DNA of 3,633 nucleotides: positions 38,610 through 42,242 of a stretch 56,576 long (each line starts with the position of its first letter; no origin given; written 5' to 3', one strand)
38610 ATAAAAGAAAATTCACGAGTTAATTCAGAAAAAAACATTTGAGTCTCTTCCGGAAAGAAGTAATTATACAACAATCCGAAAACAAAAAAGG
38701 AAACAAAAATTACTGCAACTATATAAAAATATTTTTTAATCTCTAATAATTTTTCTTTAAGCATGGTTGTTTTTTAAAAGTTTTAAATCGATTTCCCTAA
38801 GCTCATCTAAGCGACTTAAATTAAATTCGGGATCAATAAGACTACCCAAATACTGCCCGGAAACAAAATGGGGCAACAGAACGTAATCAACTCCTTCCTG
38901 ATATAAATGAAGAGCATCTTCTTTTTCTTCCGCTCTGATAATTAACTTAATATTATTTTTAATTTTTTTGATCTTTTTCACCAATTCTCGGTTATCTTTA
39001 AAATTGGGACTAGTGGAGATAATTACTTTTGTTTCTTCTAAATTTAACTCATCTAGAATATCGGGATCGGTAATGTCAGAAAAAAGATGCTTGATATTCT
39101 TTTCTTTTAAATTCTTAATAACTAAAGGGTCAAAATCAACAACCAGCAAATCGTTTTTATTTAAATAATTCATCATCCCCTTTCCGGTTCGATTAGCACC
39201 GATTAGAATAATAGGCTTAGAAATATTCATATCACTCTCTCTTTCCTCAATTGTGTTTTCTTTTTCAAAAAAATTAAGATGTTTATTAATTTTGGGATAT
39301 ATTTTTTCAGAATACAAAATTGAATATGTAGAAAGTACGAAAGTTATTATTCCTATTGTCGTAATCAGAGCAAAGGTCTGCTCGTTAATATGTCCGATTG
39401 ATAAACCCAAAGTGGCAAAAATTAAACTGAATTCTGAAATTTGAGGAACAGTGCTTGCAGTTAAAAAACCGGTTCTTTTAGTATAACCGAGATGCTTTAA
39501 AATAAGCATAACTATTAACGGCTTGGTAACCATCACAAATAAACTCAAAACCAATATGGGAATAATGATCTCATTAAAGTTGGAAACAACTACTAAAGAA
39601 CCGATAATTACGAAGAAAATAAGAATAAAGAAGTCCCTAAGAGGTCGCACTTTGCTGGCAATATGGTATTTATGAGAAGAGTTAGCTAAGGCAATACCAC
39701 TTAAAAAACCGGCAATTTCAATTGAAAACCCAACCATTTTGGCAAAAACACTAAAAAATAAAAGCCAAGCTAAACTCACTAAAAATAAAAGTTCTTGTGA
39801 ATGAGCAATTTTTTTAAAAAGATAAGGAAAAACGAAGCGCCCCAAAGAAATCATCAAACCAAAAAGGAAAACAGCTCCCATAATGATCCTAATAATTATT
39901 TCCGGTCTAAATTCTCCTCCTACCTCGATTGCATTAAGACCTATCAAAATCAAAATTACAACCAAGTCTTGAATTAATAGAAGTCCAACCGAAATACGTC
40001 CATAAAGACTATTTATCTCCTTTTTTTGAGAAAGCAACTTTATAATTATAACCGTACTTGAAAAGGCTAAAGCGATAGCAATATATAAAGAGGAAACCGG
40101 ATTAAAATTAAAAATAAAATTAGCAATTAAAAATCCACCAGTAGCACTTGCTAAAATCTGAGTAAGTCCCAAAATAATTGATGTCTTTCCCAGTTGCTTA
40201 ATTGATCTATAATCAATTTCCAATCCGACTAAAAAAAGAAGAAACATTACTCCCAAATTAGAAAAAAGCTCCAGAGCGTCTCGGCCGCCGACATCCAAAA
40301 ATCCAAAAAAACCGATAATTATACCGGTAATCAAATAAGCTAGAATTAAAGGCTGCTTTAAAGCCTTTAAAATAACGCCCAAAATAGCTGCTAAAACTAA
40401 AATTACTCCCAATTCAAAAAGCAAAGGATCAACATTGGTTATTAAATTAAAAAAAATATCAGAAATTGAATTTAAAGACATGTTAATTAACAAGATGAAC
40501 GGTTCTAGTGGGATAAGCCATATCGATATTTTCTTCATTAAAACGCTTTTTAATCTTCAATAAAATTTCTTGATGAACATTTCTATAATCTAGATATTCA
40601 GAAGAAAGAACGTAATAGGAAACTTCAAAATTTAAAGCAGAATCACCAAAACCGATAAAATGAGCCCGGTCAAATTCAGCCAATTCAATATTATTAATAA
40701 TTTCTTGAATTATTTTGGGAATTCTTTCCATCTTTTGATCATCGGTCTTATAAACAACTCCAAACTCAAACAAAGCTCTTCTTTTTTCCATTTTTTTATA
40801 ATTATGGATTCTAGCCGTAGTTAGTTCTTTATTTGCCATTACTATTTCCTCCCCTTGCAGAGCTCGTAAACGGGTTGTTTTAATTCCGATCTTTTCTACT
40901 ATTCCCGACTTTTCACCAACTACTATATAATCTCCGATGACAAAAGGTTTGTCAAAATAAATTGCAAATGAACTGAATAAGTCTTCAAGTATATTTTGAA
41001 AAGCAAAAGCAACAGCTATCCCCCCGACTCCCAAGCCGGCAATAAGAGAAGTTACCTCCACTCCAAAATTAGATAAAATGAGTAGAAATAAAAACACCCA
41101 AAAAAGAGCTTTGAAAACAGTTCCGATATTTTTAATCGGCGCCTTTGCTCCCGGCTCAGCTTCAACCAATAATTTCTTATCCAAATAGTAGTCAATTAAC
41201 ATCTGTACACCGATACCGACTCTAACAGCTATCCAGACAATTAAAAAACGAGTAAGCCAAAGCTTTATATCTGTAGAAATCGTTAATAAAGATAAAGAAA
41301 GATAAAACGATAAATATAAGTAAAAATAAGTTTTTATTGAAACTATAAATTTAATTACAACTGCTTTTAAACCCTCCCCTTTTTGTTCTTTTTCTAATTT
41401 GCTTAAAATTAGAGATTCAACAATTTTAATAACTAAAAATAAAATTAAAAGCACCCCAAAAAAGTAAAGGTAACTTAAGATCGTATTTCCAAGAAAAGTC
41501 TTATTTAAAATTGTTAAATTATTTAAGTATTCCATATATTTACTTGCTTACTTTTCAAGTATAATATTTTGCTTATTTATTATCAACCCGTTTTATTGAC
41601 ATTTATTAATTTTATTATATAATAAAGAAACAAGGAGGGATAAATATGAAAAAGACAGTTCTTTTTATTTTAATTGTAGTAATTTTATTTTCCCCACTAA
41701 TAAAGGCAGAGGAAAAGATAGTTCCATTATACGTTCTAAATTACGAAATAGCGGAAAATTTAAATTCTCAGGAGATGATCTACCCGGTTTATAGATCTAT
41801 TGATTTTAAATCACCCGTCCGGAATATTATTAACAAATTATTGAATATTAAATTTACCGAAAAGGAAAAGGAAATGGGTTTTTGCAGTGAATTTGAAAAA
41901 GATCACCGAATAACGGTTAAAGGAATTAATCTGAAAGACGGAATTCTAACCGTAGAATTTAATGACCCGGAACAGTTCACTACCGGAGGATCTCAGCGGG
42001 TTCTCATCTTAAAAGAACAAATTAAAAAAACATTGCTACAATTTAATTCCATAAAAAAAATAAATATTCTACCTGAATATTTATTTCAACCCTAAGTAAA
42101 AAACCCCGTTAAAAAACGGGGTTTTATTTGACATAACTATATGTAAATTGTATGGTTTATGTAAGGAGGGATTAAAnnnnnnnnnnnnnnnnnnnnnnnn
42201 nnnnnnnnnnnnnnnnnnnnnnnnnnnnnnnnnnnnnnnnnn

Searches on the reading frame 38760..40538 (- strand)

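Call 24: search_protein_families(library=pfam, proteins=[window:38760-40538:-], max_evalue=0.00001)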
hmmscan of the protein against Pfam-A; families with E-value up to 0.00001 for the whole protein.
window:38760-40538:- (593 aa): 2 families
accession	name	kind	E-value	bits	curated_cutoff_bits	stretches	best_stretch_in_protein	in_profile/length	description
PF00999.27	Na_H_Exchanger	-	7.2e-56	190.1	26.2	1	48-404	2-366/375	Sodium/hydrogen exchanger, transmembrane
PF02254.24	TrkA_N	-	9.5e-20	71.5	23.8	1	443-556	1-116/116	TrkA-N domain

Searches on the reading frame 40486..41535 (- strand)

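Call 24: search_protein_families(library=pfam, proteins=[window:40486-41535:-], max_evalue=0.00001)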
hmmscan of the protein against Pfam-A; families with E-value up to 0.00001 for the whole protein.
window:40486-41535:- (350 aa): 3 families
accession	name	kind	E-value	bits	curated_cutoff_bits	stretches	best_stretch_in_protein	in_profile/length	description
PF00924.24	MS_channel_2nd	-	1.3e-20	73.7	20.2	1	181-248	1-68/68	Mechanosensitive ion channel, beta-domain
PF21082.3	MS_channel_3rd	-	1.8e-13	51.1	21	1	256-339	3-88/88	Mechanosensitive ion channel MscS, C-terminal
PF21088.3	MS_channel_1st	-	1.4e-09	38.2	23.1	1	139-180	1-42/42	Mechanosensitive ion channel, transmembrane helices 2/3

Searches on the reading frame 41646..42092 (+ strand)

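Call 8: search_protein_families(library=pfam, proteins=[window:41646-42092:+], max_evalue=1)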
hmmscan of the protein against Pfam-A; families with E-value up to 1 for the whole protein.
window:41646-42092:+ (149 aa): 1 family
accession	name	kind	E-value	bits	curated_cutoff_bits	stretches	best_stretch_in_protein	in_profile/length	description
PF10646.14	Germane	-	4.3e-07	31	23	1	50-142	24-110/117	Sporulation and spore germination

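Call 9: search_protein_families(library=ncbifam, proteins=[window:41646-42092:+], max_evalue=1)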
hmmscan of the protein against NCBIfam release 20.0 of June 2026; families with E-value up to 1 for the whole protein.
window:41646-42092:+ (149 aa): 0 families
